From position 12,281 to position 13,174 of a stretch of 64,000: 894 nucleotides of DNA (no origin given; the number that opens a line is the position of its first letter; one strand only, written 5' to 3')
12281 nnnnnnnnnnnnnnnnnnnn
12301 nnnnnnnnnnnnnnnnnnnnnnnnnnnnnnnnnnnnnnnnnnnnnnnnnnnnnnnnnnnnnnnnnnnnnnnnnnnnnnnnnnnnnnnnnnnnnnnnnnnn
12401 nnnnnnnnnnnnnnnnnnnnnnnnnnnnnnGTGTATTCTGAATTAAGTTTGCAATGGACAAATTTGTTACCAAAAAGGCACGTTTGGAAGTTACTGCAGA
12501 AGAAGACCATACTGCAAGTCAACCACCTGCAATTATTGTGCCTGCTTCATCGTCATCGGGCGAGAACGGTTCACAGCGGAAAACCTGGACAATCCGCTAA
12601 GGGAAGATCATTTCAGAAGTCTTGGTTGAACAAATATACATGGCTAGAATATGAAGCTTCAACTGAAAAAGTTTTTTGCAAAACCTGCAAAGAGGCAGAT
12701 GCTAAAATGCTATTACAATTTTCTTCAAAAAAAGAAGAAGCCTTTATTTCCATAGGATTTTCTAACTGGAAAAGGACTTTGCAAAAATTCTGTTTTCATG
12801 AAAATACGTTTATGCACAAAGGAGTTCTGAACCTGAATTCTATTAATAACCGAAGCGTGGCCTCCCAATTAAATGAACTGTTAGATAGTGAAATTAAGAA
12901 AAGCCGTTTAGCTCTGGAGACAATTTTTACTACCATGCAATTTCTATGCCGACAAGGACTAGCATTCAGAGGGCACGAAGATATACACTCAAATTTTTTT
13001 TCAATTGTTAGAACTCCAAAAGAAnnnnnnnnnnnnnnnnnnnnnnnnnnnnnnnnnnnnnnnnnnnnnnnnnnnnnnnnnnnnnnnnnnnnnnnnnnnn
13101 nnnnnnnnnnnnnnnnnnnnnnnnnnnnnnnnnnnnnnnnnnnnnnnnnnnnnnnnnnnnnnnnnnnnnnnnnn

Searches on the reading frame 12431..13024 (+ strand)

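Call 47: search_protein_families(library=pfam, proteins=[window:12431-13024:+], max_evalue=0.01)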
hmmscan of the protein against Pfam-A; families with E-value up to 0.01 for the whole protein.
window:12431-13024:+ (198 aa): 1 family
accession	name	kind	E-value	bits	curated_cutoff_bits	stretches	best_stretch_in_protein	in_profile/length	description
PF25431.1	zf-C17orf113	-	0.0042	17.3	29.5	0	69-98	1-31/63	C17orf113 probable zinc finger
